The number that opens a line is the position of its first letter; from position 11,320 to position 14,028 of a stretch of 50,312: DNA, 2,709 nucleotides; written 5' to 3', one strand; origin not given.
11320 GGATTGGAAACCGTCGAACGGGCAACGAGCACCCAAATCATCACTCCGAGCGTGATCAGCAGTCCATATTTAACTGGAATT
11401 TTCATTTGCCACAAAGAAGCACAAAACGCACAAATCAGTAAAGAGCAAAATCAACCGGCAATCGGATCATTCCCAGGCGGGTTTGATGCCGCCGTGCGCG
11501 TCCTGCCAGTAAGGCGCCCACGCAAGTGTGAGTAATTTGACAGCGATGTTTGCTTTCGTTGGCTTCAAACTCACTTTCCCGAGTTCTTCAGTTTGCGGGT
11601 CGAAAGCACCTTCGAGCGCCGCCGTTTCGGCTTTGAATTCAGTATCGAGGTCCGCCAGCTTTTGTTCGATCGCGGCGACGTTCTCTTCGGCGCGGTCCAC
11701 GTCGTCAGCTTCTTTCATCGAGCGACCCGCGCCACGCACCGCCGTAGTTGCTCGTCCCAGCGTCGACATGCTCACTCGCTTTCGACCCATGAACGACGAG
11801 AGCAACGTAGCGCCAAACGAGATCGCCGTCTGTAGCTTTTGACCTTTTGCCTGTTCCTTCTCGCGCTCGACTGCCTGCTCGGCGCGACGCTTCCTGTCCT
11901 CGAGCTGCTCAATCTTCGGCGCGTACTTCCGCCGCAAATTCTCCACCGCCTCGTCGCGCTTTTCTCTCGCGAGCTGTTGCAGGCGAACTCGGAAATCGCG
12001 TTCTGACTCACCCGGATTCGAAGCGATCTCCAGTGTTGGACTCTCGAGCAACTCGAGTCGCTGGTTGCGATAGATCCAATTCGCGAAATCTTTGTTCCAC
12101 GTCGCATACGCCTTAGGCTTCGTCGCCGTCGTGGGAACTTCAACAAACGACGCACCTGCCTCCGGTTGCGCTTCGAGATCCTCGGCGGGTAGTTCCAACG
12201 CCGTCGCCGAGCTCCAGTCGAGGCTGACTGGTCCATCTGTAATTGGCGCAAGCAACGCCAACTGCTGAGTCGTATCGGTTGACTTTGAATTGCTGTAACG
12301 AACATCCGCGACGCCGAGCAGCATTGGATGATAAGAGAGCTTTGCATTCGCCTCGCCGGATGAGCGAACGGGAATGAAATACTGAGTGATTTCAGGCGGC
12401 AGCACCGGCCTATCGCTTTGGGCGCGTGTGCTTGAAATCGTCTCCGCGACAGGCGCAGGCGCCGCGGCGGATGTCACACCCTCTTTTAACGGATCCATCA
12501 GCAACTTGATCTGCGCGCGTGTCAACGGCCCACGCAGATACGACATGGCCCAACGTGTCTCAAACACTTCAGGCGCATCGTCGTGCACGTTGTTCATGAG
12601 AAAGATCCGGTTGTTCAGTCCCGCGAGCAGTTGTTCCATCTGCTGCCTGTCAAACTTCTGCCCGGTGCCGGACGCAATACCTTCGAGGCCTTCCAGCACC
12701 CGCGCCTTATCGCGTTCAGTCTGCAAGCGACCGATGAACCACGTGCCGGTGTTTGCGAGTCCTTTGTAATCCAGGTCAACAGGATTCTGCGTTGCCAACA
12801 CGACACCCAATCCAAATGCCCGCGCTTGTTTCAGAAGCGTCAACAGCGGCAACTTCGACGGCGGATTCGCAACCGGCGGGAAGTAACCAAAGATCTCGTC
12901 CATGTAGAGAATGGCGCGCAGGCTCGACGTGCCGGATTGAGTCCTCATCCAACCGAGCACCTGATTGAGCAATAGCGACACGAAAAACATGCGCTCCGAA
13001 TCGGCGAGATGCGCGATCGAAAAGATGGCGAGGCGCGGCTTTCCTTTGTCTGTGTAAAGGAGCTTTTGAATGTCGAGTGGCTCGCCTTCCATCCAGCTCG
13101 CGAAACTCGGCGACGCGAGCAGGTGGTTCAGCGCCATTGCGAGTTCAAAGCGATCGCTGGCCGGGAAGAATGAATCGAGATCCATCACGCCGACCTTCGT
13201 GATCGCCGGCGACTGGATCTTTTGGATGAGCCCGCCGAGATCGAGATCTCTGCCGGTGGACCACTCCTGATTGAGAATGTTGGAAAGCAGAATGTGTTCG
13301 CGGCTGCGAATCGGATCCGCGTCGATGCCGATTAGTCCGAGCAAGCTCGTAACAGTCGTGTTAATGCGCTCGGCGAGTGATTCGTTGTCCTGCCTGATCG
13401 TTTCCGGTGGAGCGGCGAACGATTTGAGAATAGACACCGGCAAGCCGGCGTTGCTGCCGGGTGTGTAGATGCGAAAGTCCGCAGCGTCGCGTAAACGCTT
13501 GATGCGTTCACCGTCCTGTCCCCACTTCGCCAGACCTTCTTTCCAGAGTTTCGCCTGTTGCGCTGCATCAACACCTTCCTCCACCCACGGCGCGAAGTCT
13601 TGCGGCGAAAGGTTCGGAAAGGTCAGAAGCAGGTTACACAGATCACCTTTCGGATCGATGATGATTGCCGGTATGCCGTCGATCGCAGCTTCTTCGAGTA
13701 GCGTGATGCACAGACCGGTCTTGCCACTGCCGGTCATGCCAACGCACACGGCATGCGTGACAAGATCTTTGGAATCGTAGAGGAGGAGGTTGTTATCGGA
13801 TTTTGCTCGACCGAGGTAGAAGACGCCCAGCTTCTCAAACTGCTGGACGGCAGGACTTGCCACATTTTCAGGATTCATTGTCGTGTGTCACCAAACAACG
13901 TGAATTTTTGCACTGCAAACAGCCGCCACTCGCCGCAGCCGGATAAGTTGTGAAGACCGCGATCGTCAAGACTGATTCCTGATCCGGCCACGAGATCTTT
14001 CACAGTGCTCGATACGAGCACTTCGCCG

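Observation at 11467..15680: Translationally coupled two-gene module: wHTH / alpha-beta-hydrolase / pseudo-cyclase fusion plus 803-aa HerA/YjgR-like ATPase with coiled-coil tail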

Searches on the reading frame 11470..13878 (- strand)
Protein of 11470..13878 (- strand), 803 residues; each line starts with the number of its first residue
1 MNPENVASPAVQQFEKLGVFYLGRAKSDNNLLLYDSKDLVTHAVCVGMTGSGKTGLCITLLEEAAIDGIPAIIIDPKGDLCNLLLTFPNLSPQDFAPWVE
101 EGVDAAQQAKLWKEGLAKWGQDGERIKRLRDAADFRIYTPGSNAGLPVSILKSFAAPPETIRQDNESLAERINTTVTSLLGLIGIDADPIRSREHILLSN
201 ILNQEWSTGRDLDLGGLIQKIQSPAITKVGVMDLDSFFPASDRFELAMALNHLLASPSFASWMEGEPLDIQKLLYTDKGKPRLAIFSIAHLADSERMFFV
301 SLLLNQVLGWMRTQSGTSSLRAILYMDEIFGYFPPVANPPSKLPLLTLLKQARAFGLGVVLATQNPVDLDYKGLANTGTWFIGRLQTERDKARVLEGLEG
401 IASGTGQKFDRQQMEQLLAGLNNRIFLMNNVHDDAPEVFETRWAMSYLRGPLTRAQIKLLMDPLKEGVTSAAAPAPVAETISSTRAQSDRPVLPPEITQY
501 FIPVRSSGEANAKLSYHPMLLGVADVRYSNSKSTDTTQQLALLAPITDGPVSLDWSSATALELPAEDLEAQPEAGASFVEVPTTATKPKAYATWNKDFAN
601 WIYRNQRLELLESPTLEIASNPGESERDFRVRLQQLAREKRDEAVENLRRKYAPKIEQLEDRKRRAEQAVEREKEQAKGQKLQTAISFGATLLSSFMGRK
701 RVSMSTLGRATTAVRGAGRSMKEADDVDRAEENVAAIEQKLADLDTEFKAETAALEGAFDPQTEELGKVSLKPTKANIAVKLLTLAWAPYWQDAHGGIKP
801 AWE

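Call 3: search_protein_families(library=pfam, proteins=[window:11470-13878:-], max_evalue=0.1)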
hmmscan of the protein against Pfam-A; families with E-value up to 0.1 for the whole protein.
window:11470-13878:- (803 aa): 5 families
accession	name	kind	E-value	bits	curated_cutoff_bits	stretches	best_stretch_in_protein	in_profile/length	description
PF01935.23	DUF87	-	1.5e-06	28.9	23.2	1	32-88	15-69/220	Helicase HerA, central domain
PF05872.18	HerA_C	-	1.2e-05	24.7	22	1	41-83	22-64/502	Helicase HerA-like C-terminal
PF10412.15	TrwB_AAD_bind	-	0.00018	21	20.5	1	40-81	15-56/387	Type IV secretion-system coupling protein DNA-binding domain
PF13401.12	AAA_22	-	0.0019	19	27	1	42-113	7-69/130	AAA domain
PF12846.13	AAA_10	-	0.011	15.3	27.5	0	41-86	22-67/362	AAA-like domain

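Call 4: search_protein_families(library=ncbifam, proteins=[window:11470-13878:-], max_evalue=0.1)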
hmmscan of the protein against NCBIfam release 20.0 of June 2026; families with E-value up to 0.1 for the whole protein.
window:11470-13878:- (803 aa): 10 families
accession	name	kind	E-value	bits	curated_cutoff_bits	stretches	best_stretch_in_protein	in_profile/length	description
NF041017.1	DNA_import_CedB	equivalog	1.3e-06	27.3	700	1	20-82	254-318/590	DNA import protein CedB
NF053655.1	CedD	equivalog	2.7e-06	26.3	600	1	35-87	216-268/527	DNA-translocating ATPase CedD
TIGR03743.1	SXT_TraD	subfamily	3.7e-05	22.4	366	1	31-79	166-214/636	conjugative transfer system coupling protein TraD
NF042943.1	HerA_antiphage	equivalog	9.8e-05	21.1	800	1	346-399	463-516/566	anti-phage-associated helicase HerA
NF033849.1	ser_rich_anae_1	subfamily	0.00012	19.6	650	1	347-426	1052-1126/1163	serine-rich protein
NF045971.1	conju_CD1110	equivalog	0.00078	17.8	325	0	18-80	392-456/752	VirB4-like conjugal transfer ATPase, CD1110 family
NF045975.1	VirB4_plasma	equivalog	0.0021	15.8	590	1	20-79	491-554/894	Mbov_0397 family ICE element conjugal transfer ATPase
TIGR03754.1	conj_TOL_TraD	equivalog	0.033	12.7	647.55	1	28-80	168-220/643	type IV conjugative transfer system coupling protein TraD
NF040819.1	helicase_HerA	equivalog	0.071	11.6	970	0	350-401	432-483/561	DNA double-strand break repair helicase HerA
TIGR03924.1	T7SS_EccC_a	equivalog_domain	0.095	11.4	509.15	1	41-62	451-472/673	type VII secretion protein EccCa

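Call 5: search_protein_families(library=padloc, proteins=[window:11470-13878:-], max_evalue=0.1)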
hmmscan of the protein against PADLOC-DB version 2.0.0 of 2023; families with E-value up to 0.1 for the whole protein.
window:11470-13878:- (803 aa): 8 families
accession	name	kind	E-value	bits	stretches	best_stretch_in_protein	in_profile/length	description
PDLC04140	mad8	-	6.5e-12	43.6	1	33-388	17-256/314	mads_8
PDLC01055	HerA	-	1.5e-09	35.2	2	326-403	421-495/532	Type III coevolved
PDLC04103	HerA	-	2.3e-08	30.9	2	350-397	474-521/579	-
PDLC04105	HerA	-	3.4e-08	30.5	2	22-79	146-206/576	-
PDLC04100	HerA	-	5.9e-06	23.2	1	348-399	471-522/580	-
PDLC02185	HerA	-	5.1e-05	20.2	1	348-399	477-528/585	-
PDLC04106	HerA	-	0.0058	13.2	1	347-392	543-588/667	-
PDLC04098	HerA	-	0.022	11.3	1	351-393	565-607/686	-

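Call 7: search_solved_structures(query=window:11470-13878:-, max_evalue=0.01, show_alignments=2)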
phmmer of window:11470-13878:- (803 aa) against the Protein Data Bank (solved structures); distinct sequences matched with E-value up to 0.01: 5.
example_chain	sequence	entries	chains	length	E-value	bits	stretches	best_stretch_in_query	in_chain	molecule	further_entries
8wiv_A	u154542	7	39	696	0.0003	22.5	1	269-399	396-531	Helicase HerA central domain-containing protein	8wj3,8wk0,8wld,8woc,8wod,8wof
6sz9_A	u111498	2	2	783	0.00076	21.1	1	17-80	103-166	IcmO (DotL)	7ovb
11kk_A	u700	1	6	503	0.00085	21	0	41-83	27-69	HerA like helicase YjgR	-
8j4u_M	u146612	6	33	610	0.0034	19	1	284-394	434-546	Nucleoside triphosphate hydrolase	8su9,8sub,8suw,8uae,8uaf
7f6d_B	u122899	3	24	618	0.0068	18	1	283-387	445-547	HerA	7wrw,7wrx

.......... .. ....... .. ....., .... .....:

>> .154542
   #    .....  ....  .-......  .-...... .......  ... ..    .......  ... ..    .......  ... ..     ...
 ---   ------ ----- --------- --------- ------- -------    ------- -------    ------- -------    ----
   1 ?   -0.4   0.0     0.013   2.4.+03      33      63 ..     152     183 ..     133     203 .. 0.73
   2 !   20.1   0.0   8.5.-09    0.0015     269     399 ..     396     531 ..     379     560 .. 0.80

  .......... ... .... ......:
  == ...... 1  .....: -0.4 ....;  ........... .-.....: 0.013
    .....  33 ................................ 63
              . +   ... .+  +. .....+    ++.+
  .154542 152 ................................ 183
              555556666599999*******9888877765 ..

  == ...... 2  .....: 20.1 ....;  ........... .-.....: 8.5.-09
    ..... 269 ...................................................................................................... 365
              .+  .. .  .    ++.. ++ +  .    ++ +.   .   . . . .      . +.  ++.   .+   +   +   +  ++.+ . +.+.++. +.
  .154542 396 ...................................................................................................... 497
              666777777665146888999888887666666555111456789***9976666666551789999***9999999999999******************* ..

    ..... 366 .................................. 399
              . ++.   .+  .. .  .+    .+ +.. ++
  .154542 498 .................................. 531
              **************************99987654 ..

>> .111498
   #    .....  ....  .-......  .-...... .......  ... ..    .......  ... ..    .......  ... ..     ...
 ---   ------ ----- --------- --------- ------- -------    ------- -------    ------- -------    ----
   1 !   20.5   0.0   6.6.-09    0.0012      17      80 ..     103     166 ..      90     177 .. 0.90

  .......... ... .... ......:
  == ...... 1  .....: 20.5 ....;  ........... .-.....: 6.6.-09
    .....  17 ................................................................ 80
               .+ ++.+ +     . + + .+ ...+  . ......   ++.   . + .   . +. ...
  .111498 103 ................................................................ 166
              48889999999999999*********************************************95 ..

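Call 8: find_homologous_proteins(query=window:11470-13878:-, max_evalue=0.00001)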
Query window:11470-13878:- (803 aa): 8000 proteins with E <= 0.00001 among 8000 candidates; the best 120 are listed.
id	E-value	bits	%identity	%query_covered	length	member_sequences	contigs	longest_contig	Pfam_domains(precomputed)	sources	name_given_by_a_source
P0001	0.0e+0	1797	100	100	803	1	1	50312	PF01935.24,PF05872.19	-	-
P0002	0.0e+0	1795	100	100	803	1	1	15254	PF01935.24,PF05872.19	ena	-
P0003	0.0e+0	1795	100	100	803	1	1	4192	PF01935.24,PF05872.19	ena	-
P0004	0.0e+0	1793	100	100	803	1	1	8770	PF01935.24,PF05872.19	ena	-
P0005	0.0e+0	1793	100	100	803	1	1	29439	PF01935.24,PF05872.19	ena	-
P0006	0.0e+0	1788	100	100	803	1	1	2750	PF01935.24,PF05872.19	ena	-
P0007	0.0e+0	1784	99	100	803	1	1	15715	PF01935.24,PF05872.19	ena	-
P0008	0.0e+0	1715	95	100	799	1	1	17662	PF01935.24,PF05872.19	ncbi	-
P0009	0.0e+0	1618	90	100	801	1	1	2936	PF01935.24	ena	-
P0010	0.0e+0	1598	90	98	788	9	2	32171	PF01935.24,PF05872.19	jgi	jgi:hypothetical protein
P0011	0.0e+0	1582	89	100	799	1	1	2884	-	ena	-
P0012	0.0e+0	1577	87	100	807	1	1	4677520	PF01935.24,PF05872.19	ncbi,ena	-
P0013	0.0e+0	1569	89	99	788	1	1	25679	PF01935.24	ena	-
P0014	0.0e+0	1555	86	99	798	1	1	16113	PF01935.24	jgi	jgi:hypothetical protein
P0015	0.0e+0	1554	86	100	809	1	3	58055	PF01935.24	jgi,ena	-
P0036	0.0e+0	1482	81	99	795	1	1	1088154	PF01935.24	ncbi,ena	-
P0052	0.0e+0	1475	82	100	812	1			PF01935.24,PF05872.19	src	-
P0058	0.0e+0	1472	82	99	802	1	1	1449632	PF01935.24,PF05872.19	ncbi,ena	-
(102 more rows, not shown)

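Call 9: find_encoding_contigs(protein=P0012, flank=8000, max_places=2)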
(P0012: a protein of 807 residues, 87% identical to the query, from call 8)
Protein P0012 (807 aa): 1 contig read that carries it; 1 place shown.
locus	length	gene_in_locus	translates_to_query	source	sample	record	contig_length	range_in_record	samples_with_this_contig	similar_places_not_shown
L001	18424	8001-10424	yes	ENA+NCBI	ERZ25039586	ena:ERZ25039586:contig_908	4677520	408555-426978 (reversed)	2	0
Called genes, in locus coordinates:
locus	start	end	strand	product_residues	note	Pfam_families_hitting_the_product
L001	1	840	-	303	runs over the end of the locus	PF00892:EamA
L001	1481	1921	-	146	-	PF11969:DcpS_C, PF01230:HIT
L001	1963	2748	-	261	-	-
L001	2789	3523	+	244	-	-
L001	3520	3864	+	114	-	PF07883:Cupin_2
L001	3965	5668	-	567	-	PF14716:HHH_8, PF14520:HHH_5 (weak), PF14791:DNA_pol_B_thumb (weak), PF02811:PHP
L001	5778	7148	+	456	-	PF00171:Aldedh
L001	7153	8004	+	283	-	PF00583:Acetyltransf_1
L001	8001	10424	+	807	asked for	PF01935:DUF87 (weak), PF05872:HerA_C (faint)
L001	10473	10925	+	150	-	PF13858:DUF4199 (weak)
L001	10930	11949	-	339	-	PF08240:ADH_N, PF00107:ADH_zinc_N, PF13602:ADH_zinc_N_2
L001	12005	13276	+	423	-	PF01547:SBP_bac_1, PF13416:SBP_bac_8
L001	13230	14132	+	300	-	PF00528:BPD_transp_1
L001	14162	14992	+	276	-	PF00528:BPD_transp_1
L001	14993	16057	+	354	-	PF00005:ABC_tran, PF13304:AAA_21 (faint), PF17912:OB_MalK, PF08402:TOBE_2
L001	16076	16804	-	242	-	PF00657:Lipase_GDSL, PF13472:Lipase_GDSL_2, PF17182:OSK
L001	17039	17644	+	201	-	-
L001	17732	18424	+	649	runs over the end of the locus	PF00413:Peptidase_M10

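Call 10: find_encoding_contigs(protein=P0036, flank=8000, max_places=2)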
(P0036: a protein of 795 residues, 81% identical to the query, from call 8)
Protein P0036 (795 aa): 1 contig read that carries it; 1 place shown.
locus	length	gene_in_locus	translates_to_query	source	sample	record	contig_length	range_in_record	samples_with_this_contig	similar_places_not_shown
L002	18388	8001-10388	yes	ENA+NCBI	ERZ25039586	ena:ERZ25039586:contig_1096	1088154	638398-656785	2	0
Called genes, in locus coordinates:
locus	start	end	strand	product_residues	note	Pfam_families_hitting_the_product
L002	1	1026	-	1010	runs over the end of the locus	PF25778:DUF7948, PF06739:SBBP (weak)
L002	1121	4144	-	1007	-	PF25778:DUF7948, PF06739:SBBP (weak)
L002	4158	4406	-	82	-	-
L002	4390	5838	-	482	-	PF01494:FAD_binding_3 (weak)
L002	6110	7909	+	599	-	PF00486:Trans_reg_C, PF00561:Abhydrolase_1, PF12146:Hydrolase_4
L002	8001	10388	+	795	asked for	PF01935:DUF87 (faint)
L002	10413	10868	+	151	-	PF13858:DUF4199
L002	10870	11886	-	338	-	PF08240:ADH_N, PF00107:ADH_zinc_N, PF13602:ADH_zinc_N_2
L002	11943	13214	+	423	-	PF01547:SBP_bac_1, PF13416:SBP_bac_8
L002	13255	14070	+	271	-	PF00528:BPD_transp_1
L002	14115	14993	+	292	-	PF00528:BPD_transp_1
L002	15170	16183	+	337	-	PF00005:ABC_tran, PF13304:AAA_21 (faint), PF03459:TOBE (faint), PF08402:TOBE_2 (weak)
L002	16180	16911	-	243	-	PF00657:Lipase_GDSL, PF13472:Lipase_GDSL_2, PF17182:OSK (weak)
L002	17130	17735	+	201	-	-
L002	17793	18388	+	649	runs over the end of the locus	PF00413:Peptidase_M10 (weak)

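Call 11: find_encoding_contigs(protein=P0058, flank=8000, max_places=2)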
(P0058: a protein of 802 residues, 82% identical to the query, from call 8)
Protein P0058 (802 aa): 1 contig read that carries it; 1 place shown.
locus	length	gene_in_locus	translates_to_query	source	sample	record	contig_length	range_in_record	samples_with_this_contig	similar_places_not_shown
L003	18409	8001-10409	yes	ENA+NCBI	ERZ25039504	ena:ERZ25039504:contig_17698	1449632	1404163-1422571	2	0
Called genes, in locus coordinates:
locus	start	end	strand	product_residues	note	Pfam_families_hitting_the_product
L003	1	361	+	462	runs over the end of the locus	PF00171:Aldedh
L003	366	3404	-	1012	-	PF25778:DUF7948, PF06739:SBBP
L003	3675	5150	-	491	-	-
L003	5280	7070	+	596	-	PF00486:Trans_reg_C, PF00561:Abhydrolase_1, PF12697:Abhydrolase_6, PF12146:Hydrolase_4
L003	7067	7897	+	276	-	PF00583:Acetyltransf_1 (faint)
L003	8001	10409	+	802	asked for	PF01935:DUF87 (weak), PF05872:HerA_C (faint)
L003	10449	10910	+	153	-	PF13858:DUF4199 (faint)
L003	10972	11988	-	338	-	PF08240:ADH_N, PF00107:ADH_zinc_N, PF13602:ADH_zinc_N_2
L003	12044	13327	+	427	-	PF01547:SBP_bac_1, PF13416:SBP_bac_8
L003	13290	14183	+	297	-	PF00528:BPD_transp_1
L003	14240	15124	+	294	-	PF00528:BPD_transp_1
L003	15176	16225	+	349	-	PF00005:ABC_tran, PF13304:AAA_21 (faint), PF17912:OB_MalK, PF08402:TOBE_2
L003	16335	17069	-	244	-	PF25182:NonGDSL (faint), PF00657:Lipase_GDSL, PF13472:Lipase_GDSL_2, PF17182:OSK (weak)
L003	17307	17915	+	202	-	-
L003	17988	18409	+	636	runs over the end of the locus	PF00413:Peptidase_M10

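Call 25: search_protein_representatives(protein=window:11470-13878:-)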
Query: 803 residues. Proteins with E-value up to 0.001 (for the whole library): 8112; up to 1e-10: 5745; up to 1e-30: 2445. The best 150 are listed.
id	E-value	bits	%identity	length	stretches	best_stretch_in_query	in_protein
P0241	2.5e-297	1004.8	60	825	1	13-802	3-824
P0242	3.7e-291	984.4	60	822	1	13-791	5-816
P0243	4.0e-262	888.4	52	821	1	13-802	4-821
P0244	6.4e-259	877.8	53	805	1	11-789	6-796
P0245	5.6e-255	864.8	53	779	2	122-802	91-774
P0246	6.8e-246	834.8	53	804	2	13-495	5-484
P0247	2.1e-241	819.9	53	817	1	12-788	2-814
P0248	6.8e-241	818.2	54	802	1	13-789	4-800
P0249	1.9e-240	816.7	51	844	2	12-487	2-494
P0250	9.5e-237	804.5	53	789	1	12-789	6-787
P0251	1.6e-235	800.5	52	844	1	14-795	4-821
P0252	1.1e-234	797.7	52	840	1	14-798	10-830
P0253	5.2e-234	795.5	50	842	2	13-496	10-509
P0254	7.3e-232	788.4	50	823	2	14-498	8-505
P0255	9.3e-232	788.0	53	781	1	9-788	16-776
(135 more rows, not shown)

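Call 27: find_related_loci(query=A1, collection=genome_contigs, flank=8000)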
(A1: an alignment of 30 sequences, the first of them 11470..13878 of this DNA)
Query A1 (803 aa) in genome_contigs; peptide patterns used: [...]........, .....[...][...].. (x = any residue, [..] = any of these).
600 stretches matched a pattern (row limit reached: there are more); 569 encode a relative of the query (tblastn E <= 1e-3); the best 80 are kept; 80 distinct loci.
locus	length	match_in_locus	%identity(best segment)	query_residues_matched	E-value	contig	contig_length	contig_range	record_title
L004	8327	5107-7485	81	11-803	0e+0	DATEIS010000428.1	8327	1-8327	MAG TPA_asm: Pyrinomonadaceae bacterium isolate SMAG_U8844 k141_2648540, whole genome shotgun sequence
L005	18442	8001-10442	80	1-803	0e+0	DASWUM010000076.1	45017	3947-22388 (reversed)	MAG TPA_asm: Pyrinomonadaceae bacterium isolate SMAG_U3603 k141_149968, whole genome shotgun sequence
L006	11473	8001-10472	68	10-803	0e+0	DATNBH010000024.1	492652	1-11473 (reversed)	MAG TPA_asm: Pyrinomonadaceae bacterium isolate SMAG_U11183 k141_3366764, whole genome shotgun sequence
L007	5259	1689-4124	64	10-802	0e+0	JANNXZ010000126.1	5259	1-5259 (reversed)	MAG: Nitrospirota bacterium isolate VAR_34_metabat_109 VAR_34_k141_2388129, whole genome shotgun sequence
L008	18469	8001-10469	63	1-802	0e+0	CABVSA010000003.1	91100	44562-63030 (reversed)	MAG: uncultured Nitrospira sp. isolate Nitrospira sp. RBC100 genome assembly, contig: MAG100_3, whole genome shotgun seq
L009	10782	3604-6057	64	2-796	0e+0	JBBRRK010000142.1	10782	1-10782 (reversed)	MAG: Nitrospirales bacterium isolate La3-X1 Co_metawrap_457_K_21079534_L_10782_cov_10.9953, whole genome shotgun sequenc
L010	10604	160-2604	63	14-803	0e+0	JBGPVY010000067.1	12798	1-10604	MAG: Nitrospiraceae bacterium isolate OBJ1_062018_090_77 k141_1365914_length_12798_cov_22.0057, whole genome shotgun seq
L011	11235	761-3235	64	10-803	0e+0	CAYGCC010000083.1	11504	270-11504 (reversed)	MAG TPA_asm: uncultured Gemmatimonadota bacterium isolate ERP108616_co1_93 genome assembly, contig: k119_240687, whole g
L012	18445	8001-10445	64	12-802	0e+0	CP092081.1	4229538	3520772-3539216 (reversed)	MAG: Nitrospira sp. isolate UBC2 chromosome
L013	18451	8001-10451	62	10-803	0e+0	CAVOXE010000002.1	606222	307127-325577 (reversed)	MAG: Nitrospirota bacterium isolate MFD00392.bin.1.17 genome assembly, contig: contig_21491, whole genome shotgun sequen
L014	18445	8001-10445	63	12-802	0e+0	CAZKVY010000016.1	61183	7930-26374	MAG TPA_asm: uncultured Nitrospira sp. isolate SRP302895_co1_303 genome assembly, contig: NODE_868_length_61183_cov_39.8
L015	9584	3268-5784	61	9-802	0e+0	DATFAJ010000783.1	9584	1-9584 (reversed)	MAG TPA_asm: Candidatus Methylomirabilota bacterium isolate SMAG_U8498 k141_699469, whole genome shotgun sequence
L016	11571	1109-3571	60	2-802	0e+0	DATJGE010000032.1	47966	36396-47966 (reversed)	MAG TPA_asm: Nitrospira sp. isolate SMAG_U15478 k141_1010491, whole genome shotgun sequence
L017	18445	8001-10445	61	11-802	0e+0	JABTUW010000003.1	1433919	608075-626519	MAG: Anaerolineales bacterium isolate H5_CFX7 seq003, whole genome shotgun sequence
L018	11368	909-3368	63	10-803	0e+0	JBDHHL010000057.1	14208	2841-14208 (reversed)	MAG: Gemmatimonadota bacterium isolate M8-62_Bin_193 M8-62_Bin_193_scaffold_17400, whole genome shotgun sequence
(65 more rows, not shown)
